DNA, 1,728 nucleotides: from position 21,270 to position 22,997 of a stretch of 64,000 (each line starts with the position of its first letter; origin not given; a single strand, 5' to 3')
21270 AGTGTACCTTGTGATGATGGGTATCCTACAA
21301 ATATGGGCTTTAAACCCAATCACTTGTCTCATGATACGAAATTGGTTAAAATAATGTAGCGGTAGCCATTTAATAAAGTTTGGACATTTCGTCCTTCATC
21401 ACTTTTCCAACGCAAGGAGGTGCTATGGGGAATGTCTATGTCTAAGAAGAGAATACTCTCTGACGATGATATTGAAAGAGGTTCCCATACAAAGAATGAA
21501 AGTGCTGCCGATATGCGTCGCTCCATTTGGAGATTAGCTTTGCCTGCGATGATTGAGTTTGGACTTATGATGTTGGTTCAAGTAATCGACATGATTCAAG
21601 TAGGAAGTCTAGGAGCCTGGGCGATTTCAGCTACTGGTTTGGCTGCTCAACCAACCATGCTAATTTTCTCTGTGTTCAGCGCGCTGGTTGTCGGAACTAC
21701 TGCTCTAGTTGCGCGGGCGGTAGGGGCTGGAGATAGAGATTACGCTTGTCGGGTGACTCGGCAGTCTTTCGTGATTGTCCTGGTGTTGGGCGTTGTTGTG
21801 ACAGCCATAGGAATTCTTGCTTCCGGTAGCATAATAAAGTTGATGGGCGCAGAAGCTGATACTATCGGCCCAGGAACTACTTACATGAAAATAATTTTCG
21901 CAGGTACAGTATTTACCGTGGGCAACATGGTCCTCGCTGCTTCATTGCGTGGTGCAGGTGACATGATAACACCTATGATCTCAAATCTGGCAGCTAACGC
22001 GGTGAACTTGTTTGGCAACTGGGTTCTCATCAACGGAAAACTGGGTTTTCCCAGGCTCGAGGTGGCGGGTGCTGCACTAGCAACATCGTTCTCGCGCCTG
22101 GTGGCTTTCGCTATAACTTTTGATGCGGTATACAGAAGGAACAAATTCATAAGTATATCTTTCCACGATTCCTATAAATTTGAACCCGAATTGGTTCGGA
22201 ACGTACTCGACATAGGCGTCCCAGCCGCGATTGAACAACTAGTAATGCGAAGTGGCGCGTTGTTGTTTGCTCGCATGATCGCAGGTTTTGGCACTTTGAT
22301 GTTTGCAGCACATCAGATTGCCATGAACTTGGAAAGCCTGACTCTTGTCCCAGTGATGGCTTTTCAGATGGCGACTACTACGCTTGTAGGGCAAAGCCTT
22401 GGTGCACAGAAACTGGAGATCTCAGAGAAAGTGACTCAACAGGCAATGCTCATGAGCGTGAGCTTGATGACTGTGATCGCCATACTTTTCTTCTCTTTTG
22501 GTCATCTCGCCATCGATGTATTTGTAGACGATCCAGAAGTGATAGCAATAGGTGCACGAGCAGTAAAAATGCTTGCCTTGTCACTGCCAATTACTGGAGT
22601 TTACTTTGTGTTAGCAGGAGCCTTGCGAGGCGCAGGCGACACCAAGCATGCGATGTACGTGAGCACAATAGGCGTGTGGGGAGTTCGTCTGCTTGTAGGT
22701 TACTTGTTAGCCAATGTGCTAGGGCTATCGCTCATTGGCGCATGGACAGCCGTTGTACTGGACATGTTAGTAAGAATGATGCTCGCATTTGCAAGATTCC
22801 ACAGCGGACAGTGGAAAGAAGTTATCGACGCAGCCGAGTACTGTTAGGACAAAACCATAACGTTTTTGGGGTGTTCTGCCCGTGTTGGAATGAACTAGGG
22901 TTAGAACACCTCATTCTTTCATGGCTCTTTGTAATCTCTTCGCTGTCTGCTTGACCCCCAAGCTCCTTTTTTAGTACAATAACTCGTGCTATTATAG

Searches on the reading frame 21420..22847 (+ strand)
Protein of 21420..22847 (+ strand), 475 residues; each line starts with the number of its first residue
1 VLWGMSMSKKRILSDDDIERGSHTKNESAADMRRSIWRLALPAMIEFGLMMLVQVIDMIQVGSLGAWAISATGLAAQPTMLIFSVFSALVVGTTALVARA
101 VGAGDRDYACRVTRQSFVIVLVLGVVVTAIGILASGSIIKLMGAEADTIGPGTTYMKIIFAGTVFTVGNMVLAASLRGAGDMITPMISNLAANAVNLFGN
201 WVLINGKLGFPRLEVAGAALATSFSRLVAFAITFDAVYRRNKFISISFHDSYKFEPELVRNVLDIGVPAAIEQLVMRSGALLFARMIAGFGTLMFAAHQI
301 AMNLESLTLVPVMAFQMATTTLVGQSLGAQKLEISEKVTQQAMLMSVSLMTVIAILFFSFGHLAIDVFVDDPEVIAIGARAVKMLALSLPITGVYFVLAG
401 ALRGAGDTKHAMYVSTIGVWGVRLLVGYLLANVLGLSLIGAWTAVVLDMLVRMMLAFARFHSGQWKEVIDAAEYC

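Call 99: search_protein_families(library=ncbifam, proteins=[window:21420-22847:+], max_evalue=0.00001)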
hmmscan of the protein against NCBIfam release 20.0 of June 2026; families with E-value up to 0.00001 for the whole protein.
window:21420-22847:+ (475 aa): 11 families
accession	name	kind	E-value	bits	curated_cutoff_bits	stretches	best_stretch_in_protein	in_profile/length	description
TIGR00797.1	matE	subfamily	4.9e-82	275.9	147.4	1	42-442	1-396/396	MATE family efflux transporter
NF007562.1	PRK10189.1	equivalog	3.2e-64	217.4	465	1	32-465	25-462/470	EmmdR/YeeO family multidrug/toxin efflux MATE transporter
NF041801.1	MATE_SolL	equivalog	4.2e-47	161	780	1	32-466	18-452/458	solanimycin export family MATE transporter SolL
NF001214.0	PRK00187.1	equivalog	1.3e-25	90.4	449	1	35-451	11-432/464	NorM family multidrug efflux MATE transporter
NF000131.1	MATE_multi_MepA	equivalog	5e-22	78.7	850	1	35-450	17-425/451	multidrug efflux MATE transporter MepA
NF000263.1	MATE_multi_NorM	equivalog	9.1e-20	71.5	950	1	36-450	20-435/459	multidrug efflux MATE transporter NorM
NF052396.1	MATE_WgkD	equivalog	1.1e-18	67.5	510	1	35-460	4-423/428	tryglysin-associated MATE efflux transporter WgkD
NF007130.1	PRK09575.1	equivalog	1.4e-17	64.1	445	1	32-451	4-418/435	MATE family efflux transporter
NF041358.1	GntT_guanitoxin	equivalog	1e-16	61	525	1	26-455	5-429/438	guanitoxin biosynthesis MATE family efflux transporter GntT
NF007690.0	PRK10367.1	equivalog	4.6e-13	48.9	409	1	33-452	8-420/441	MATE family efflux transporter DinF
NF000217.1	MATE_multi_FepA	equivalog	1.3e-10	40.9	900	1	33-452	14-428/443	multidrug efflux MATE transporter FepA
